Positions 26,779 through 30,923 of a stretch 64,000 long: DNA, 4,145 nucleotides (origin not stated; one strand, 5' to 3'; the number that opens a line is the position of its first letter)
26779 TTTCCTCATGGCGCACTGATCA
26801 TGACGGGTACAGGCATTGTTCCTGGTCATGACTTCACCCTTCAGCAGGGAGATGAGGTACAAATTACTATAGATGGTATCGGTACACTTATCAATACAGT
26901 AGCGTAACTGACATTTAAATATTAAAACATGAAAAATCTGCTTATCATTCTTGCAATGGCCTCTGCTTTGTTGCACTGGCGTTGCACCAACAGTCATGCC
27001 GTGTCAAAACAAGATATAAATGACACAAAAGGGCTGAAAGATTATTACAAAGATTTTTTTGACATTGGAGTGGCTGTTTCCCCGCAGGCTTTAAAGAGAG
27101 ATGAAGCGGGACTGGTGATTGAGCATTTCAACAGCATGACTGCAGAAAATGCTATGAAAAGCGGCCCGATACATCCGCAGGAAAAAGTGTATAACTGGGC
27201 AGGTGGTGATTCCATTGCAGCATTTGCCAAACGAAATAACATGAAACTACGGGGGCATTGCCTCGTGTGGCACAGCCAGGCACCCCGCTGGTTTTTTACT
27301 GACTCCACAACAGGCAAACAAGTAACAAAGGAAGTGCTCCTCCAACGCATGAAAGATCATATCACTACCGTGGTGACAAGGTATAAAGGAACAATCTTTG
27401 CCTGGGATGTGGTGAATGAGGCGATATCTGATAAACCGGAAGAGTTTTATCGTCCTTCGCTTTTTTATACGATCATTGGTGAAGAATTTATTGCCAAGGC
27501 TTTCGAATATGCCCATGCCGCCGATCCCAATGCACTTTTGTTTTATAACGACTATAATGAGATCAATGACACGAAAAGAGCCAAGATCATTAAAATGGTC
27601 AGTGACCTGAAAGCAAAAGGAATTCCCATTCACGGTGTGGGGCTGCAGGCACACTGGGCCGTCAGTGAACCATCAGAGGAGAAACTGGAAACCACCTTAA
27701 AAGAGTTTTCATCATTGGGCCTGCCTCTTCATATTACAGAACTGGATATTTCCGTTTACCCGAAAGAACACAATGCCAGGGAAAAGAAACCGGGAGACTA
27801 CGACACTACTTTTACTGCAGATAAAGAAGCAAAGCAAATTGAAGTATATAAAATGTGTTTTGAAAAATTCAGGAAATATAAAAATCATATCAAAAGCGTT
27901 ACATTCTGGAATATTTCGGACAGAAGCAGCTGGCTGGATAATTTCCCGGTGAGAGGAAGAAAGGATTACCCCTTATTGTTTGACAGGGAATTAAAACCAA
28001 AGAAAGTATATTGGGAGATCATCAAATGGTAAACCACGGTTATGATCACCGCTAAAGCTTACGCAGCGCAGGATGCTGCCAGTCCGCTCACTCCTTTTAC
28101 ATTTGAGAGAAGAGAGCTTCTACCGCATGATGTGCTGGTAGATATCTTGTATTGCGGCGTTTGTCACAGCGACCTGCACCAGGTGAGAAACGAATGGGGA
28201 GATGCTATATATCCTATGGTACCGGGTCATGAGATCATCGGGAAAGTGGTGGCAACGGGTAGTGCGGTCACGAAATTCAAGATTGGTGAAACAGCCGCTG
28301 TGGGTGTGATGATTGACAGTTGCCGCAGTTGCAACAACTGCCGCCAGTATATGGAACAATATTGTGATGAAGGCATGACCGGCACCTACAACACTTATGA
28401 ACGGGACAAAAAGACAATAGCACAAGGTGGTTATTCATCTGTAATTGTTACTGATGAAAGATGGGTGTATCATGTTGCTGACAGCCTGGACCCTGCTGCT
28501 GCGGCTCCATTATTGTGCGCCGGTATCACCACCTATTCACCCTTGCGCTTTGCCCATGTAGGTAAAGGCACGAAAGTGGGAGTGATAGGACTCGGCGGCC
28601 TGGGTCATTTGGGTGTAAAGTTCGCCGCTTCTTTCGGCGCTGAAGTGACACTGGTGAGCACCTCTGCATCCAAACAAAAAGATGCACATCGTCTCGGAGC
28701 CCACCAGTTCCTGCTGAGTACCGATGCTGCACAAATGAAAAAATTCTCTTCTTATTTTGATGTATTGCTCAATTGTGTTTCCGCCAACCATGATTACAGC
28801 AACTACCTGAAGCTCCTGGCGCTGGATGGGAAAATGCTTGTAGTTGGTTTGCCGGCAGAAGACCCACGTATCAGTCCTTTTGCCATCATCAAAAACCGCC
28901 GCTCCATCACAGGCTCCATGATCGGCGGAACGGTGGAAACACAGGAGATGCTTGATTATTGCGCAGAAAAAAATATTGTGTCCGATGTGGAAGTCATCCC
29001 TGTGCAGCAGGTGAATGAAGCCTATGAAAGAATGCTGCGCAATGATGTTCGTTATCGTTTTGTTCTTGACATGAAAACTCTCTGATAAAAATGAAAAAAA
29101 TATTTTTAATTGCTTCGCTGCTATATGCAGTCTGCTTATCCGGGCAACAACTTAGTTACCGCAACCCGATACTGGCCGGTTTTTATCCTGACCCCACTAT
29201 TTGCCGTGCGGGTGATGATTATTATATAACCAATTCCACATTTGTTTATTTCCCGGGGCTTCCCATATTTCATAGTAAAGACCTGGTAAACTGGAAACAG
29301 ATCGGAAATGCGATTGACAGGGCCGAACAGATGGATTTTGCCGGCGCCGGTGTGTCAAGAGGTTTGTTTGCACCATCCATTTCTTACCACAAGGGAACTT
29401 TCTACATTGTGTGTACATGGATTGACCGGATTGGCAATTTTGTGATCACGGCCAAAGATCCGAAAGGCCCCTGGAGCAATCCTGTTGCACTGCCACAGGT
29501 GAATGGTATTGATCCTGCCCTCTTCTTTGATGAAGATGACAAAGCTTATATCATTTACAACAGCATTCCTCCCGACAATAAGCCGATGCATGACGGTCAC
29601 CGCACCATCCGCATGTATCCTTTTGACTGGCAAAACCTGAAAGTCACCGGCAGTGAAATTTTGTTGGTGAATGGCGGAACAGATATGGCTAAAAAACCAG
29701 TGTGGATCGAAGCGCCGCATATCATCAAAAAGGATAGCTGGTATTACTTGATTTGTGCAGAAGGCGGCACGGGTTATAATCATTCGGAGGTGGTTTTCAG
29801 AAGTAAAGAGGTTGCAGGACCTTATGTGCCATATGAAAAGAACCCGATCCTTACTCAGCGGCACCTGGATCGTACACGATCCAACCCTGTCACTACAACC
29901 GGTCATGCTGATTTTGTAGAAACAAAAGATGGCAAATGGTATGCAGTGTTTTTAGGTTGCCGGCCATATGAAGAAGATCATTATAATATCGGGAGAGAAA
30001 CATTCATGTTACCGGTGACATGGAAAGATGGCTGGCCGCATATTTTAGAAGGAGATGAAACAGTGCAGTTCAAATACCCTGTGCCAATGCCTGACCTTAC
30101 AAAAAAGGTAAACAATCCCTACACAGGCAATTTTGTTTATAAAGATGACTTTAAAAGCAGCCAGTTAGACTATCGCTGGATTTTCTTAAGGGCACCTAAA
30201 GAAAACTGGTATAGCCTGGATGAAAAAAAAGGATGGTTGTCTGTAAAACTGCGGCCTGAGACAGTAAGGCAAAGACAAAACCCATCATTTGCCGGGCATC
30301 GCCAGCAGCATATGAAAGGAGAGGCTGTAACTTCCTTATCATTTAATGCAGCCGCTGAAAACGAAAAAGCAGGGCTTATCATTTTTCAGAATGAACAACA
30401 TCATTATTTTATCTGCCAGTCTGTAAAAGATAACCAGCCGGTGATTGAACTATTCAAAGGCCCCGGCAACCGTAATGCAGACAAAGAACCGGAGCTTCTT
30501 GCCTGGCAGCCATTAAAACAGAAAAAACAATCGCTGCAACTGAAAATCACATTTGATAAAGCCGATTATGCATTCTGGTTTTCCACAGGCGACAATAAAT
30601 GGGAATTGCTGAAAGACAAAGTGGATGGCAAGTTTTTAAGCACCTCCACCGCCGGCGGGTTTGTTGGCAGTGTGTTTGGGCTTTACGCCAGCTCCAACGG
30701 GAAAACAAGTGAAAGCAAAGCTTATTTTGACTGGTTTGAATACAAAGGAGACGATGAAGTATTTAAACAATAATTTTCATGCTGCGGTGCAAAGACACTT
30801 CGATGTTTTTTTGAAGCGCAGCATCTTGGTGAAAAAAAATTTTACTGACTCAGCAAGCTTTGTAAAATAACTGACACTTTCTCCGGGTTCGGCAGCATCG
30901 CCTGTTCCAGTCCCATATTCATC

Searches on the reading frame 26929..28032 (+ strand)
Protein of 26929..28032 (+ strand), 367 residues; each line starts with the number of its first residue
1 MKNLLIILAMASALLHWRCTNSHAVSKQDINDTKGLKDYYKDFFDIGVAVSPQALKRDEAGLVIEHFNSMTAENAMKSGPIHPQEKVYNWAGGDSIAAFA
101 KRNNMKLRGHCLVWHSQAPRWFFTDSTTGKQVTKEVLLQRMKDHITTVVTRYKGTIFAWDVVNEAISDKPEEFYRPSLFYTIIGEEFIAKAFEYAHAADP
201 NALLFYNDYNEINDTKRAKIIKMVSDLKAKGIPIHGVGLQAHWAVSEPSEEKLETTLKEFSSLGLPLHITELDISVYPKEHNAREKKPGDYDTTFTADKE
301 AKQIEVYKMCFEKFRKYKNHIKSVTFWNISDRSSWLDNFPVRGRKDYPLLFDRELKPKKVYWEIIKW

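Call 5: search_protein_families(library=pfam, proteins=[window:26929-28032:+])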
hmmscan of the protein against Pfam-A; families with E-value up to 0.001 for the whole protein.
window:26929-28032:+ (367 aa): 1 family
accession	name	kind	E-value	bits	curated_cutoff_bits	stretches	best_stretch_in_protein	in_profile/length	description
PF00331.26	Glyco_hydro_10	-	2.4e-101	339.5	22.1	1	36-365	2-309/311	Glycosyl hydrolase family 10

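Call 6: search_protein_families(library=ncbifam, proteins=[window:26929-28032:+])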
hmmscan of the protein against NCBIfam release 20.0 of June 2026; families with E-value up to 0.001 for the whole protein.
window:26929-28032:+ (367 aa): 1 family
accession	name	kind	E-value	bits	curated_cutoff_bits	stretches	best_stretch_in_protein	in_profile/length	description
NF041944.1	Xylase_Ferestase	equivalog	1.5e-102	344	1200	1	35-363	1-333/694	bifunctional endo-1,4-beta-xylanase/feruloyl esterase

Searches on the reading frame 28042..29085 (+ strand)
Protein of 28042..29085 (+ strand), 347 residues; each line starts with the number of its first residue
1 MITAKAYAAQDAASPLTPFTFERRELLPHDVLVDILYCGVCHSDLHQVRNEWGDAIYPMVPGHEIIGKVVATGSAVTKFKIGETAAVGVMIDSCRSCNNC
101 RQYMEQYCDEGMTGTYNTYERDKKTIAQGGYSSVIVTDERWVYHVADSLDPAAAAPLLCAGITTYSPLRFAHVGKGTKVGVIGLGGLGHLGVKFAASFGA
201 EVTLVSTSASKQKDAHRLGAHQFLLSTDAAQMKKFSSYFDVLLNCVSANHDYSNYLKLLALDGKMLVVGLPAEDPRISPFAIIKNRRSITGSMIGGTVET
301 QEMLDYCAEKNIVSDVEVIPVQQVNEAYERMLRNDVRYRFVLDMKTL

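Call 5: search_protein_families(library=pfam, proteins=[window:28042-29085:+])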
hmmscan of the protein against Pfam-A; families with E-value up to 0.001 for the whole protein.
window:28042-29085:+ (347 aa): 4 families
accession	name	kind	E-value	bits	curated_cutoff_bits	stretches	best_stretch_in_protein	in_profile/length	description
PF08240.17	ADH_N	-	5.2e-24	84.9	23.5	1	28-146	2-103/104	Alcohol dehydrogenase GroES-like domain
PF00107.32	ADH_zinc_N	-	1.7e-22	80.2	31.8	1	186-308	1-128/129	Zinc-binding dehydrogenase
PF13602.12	ADH_zinc_N_2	-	3.1e-06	28.6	27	1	218-332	1-124/134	Zinc-binding dehydrogenase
PF02826.25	2-Hacid_dh_C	-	6.2e-05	22.9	25.1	1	175-223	35-83/178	D-isomer specific 2-hydroxyacid dehydrogenase, NAD binding domain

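Call 6: search_protein_families(library=ncbifam, proteins=[window:28042-29085:+])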
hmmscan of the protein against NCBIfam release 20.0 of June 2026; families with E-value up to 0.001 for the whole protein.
window:28042-29085:+ (347 aa): 25 families
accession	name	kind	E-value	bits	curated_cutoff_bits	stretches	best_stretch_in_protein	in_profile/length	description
NF047908.1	AldhRedAhr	equivalog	1.4e-94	316.7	470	1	1-343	1-334/335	NADPH-dependent aldehyde reductase Ahr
NF006940.0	PRK09422.1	equivalog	2.4e-49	168.1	344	1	23-345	19-336/338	alcohol dehydrogenase AdhP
TIGR03366.1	HpnZ_proposed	hypoth_equivalog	1.7e-30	106.3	328.1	1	27-291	4-277/315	putative phosphonate catabolism associated alcohol dehydrogenase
TIGR02822.1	adh_fam_2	subfamily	3.2e-30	105.4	283.5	1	28-230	27-220/329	zinc-binding alcohol dehydrogenase family protein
NF010344.0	PRK13771.1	subfamily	7.6e-29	100.7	349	1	29-339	26-328/334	putative alcohol dehydrogenase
TIGR03989.1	Rxyl_3153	subfamily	6.5e-28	98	440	1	30-331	28-358/370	NDMA-dependent alcohol dehydrogenase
TIGR03451.1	mycoS_dep_FDH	equivalog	1.7e-24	86.3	512.9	1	28-336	26-351/358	S-(hydroxymethyl)mycothiol dehydrogenase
NF003808.0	PRK05396.1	equivalog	2.1e-23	82.8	380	1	24-291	21-285/341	L-threonine 3-dehydrogenase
NF041172.1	AcrlCoa_red_Thmprot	equivalog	3.6e-22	78.7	500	1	28-337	25-326/334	acryloyl-CoA reductase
NF041097.1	keto_inos_dh_IolM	equivalog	8.5e-21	74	450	1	28-293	53-335/389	scyllo-inosose 3-dehydrogenase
TIGR03201.1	dearomat_had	equivalog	4.8e-20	71.9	338.65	1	13-341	8-346/349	6-hydroxycyclohex-1-ene-1-carbonyl-CoA dehydrogenase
TIGR02824.1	quinone_pig3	subfamily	2.7e-19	69.4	296.8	1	126-296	89-266/325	putative NAD(P)H quinone oxidoreductase, PIG3 family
TIGR00692.1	tdh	equivalog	3.6e-18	65.7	458.35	1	25-277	20-269/340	L-threonine 3-dehydrogenase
NF007375.0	PRK09880.1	equivalog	2e-17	63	469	1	29-292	28-289/344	L-idonate 5-dehydrogenase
TIGR02818.1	adh_III_F_hyde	equivalog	1.7e-16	60.3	543.95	1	6-331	4-356/368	S-(hydroxymethyl)glutathione dehydrogenase/class III alcohol dehydrogenase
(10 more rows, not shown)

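Call 35: search_solved_structures(query=window:28042-29085:+, max_evalue=1e-30)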
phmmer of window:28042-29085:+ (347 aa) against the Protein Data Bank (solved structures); distinct sequences matched with E-value up to 1e-30: 41.
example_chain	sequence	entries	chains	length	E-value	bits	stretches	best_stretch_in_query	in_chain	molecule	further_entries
1uuf_A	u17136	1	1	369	8e-112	376.7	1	4-347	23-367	ZINC-TYPE ALCOHOL DEHYDROGENASE-LIKE PROTEIN YAHK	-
6kj5_A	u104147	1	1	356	5.7e-104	350.8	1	4-345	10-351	10-hydroxygeraniol dehydrogenase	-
6k3g_B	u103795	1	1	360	5.9e-104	350.8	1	4-345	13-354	10-hydroxygeraniol oxidoreductase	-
5z0c_A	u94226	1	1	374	1.5e-103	349.4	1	3-344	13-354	Nerol dehydrogenase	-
7cgu_A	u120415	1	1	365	2.7e-100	338.8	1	6-345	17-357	Alcohol dehydrogenase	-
1yqd_A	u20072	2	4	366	4e-98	331.6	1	4-344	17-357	sinapyl alcohol dehydrogenase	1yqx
5vkt_A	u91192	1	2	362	2.1e-95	322.7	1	3-344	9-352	Cinnamyl alcohol dehydrogenases (SbCAD4)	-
2cf5_A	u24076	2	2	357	9e-89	300.9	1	6-345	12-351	CINNAMYL ALCOHOL DEHYDROGENASE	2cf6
8b1v_A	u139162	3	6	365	1.3e-85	290.5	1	4-345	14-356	Dihydroprecondylocarpine acetate synthase 2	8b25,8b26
8b27_A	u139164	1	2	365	1.7e-85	290.1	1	4-345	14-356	Dehydroprecondylocarpine acetate synthase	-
3two_A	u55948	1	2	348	7.2e-85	288.1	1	4-345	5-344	Mannitol dehydrogenase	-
4oaq_A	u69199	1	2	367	5.6e-78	265.4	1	20-342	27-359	R-specific carbonyl reductase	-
7c2o_A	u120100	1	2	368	5.7e-78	265.4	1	20-342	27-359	R-specific carbonyl reductase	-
8a3n_A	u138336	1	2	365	1.2e-77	264.3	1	3-344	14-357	Geissoschizine synthase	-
5h81_A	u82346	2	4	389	3.4e-77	262.8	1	3-345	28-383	heteroyohimbine synthase THAS2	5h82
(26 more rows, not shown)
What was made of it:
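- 28042..29085 (+): Cytoplasmic Zn-ADH of the CAD/YahK/Ahr class. Accessory, role unresolved. Calls 5, 6 and 35.
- The Zn-ADH is of the aldehyde-reductase class (calls 6, 35).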

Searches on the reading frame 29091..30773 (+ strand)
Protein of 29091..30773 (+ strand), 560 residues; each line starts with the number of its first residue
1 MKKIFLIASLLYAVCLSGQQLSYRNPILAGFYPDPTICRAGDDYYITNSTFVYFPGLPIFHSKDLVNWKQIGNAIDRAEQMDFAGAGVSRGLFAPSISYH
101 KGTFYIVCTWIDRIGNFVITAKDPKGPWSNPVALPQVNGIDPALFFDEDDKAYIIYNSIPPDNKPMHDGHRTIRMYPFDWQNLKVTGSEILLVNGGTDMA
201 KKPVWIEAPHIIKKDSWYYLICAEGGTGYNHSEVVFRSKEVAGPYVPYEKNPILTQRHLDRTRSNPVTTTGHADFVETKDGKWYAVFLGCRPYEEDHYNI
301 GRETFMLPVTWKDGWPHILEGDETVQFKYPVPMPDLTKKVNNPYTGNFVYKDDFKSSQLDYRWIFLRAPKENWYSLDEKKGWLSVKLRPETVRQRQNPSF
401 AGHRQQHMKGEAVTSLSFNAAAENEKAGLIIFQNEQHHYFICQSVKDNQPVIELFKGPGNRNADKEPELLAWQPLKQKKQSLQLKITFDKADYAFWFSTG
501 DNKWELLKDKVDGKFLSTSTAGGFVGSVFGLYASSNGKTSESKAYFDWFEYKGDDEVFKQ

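Call 5: search_protein_families(library=pfam, proteins=[window:29091-30773:+])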
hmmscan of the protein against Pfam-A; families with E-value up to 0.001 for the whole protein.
window:29091-30773:+ (560 aa): 2 families
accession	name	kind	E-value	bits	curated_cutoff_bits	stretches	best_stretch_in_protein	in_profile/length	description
PF04616.20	Glyco_hydro_43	-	1.1e-93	314.2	32.2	1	23-316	1-288/288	Glycosyl hydrolases family 43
PF17851.8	GH43_C2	-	8.4e-55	186.1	22.7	1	351-552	1-203/203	Beta xylosidase C-terminal Concanavalin A-like domain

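Call 6: search_protein_families(library=ncbifam, proteins=[window:29091-30773:+])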
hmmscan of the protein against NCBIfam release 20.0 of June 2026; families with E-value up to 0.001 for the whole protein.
window:29091-30773:+ (560 aa): 3 families
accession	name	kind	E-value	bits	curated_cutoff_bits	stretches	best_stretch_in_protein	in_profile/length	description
NF053747.1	NdoAlphArabAbnA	equivalog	2.2e-07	30.5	480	1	32-251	31-249/310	arabinan endo-1,5-alpha-L-arabinosidase AbnA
NF049889.1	AlphArabdaseBT0360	equivalog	5.9e-07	28.4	600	1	105-251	306-450/639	arabinan endo-1,5-alpha-L-arabinosidase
NF053746.1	NdoAlphArabAbnB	equivalog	1.4e-05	24.2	750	0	136-255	141-251/446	arabinan endo-1,5-alpha-L-arabinosidase AbnB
